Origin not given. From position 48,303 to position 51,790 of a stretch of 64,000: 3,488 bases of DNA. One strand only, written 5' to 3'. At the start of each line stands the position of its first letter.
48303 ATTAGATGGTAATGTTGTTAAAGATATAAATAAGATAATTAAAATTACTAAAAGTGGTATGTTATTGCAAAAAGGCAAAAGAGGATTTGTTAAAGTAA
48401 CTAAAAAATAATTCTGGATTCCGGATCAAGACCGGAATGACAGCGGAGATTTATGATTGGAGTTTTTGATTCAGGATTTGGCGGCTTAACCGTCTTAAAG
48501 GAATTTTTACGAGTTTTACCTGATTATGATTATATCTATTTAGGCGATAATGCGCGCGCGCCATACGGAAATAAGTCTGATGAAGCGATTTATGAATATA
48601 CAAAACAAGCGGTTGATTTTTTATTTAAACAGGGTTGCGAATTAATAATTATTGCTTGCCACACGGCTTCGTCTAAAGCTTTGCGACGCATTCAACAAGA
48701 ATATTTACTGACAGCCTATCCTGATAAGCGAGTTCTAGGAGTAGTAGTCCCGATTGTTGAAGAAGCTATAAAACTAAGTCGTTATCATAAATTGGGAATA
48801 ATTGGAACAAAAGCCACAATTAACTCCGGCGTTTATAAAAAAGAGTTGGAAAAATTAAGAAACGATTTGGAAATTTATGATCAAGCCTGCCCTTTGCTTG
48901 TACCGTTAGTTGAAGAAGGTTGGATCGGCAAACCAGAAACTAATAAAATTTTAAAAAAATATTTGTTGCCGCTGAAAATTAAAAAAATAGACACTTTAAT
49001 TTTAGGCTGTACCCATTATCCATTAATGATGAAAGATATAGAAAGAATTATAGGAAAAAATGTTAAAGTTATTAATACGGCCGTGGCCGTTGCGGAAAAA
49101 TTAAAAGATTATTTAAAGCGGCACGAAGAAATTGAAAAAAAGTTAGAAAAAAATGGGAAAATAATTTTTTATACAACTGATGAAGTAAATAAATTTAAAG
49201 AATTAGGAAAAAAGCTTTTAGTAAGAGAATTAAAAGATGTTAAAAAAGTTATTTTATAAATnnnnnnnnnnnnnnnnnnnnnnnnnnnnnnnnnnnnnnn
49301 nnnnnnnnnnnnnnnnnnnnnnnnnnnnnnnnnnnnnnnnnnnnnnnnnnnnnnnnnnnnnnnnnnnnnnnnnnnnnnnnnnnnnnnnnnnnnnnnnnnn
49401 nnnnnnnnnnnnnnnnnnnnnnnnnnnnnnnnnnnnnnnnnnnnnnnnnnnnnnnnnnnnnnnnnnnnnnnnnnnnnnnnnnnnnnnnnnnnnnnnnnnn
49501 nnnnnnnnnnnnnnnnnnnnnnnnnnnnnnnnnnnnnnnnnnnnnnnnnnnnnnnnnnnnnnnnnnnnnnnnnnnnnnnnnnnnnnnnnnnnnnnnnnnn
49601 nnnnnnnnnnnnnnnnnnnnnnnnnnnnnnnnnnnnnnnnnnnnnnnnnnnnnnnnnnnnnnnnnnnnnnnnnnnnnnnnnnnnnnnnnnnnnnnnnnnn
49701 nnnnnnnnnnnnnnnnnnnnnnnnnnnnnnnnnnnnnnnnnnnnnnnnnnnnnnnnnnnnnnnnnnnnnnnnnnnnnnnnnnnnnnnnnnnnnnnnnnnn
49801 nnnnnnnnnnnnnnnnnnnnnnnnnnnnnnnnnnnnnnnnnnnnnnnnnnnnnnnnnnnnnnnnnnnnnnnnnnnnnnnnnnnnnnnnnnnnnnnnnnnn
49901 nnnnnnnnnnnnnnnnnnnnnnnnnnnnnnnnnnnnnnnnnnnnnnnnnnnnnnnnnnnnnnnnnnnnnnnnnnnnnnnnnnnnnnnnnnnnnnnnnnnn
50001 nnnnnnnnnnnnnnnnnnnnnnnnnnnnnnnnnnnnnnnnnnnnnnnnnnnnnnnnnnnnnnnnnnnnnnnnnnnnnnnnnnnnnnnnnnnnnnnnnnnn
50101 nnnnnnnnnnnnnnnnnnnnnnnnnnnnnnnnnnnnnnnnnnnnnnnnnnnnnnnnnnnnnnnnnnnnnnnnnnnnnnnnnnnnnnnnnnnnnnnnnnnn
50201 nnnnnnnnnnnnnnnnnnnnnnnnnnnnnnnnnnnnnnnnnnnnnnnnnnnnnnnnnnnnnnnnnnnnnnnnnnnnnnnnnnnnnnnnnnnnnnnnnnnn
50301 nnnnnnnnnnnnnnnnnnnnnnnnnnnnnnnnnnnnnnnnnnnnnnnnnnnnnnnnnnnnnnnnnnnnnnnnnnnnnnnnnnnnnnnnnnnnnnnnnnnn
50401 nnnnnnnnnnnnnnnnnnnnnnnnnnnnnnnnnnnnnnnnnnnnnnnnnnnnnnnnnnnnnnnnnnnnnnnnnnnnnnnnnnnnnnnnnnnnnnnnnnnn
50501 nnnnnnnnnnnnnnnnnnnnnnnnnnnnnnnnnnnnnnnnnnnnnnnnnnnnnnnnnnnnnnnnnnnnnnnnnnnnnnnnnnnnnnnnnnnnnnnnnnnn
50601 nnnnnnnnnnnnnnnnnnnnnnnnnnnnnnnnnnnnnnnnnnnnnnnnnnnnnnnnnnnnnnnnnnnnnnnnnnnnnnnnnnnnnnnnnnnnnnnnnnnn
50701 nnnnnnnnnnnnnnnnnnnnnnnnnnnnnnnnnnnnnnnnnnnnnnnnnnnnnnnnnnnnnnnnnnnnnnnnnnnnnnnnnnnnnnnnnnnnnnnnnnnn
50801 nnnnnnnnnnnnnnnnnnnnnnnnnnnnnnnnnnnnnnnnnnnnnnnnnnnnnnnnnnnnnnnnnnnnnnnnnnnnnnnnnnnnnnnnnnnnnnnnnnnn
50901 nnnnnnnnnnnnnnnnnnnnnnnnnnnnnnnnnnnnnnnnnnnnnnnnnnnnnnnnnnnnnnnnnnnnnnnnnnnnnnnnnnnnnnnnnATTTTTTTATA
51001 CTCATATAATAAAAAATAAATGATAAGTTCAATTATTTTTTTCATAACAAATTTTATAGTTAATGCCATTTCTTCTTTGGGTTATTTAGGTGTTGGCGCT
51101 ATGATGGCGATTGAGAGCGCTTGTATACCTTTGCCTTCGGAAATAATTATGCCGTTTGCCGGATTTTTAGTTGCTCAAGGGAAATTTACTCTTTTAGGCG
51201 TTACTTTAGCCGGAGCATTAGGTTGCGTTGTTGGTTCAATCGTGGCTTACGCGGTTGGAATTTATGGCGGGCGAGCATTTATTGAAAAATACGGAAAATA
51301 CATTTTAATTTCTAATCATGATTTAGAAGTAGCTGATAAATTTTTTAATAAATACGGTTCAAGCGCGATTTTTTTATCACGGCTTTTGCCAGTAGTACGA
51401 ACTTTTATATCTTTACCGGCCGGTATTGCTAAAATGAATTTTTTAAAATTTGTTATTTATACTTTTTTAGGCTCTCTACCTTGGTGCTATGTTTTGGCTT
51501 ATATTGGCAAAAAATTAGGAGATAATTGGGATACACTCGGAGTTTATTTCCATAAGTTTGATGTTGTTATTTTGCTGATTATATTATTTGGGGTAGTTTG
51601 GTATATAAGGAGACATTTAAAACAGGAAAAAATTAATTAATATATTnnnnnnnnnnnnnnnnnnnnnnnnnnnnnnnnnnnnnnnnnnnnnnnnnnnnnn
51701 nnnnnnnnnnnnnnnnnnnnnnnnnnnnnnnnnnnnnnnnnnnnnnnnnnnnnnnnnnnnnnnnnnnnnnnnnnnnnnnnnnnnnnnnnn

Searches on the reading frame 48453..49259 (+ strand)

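Call 8: search_protein_families(library=pfam, proteins=[window:48453-49259:+])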
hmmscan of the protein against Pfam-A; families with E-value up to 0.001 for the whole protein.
window:48453-49259:+ (268 aa): 1 family
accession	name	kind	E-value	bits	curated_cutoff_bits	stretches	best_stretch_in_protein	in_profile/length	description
PF01177.27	Asp_Glu_race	-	2.8e-18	66.9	31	1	21-216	24-210/211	Asp/Glu/Hydantoin racemase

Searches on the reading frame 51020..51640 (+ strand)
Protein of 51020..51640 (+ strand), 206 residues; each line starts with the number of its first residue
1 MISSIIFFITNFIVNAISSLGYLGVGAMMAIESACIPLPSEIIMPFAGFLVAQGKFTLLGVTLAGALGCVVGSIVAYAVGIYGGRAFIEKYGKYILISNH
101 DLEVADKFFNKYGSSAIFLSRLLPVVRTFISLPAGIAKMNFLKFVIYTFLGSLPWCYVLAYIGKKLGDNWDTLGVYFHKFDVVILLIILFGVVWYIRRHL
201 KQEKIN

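Call 8: search_protein_families(library=pfam, proteins=[window:51020-51640:+])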
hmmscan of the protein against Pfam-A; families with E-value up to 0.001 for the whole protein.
window:51020-51640:+ (206 aa): 1 family
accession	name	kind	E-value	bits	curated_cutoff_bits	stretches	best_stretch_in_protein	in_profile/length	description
PF09335.16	VTT_dom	-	2.9e-25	89.6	33.9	1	38-164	1-122/123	VTT domain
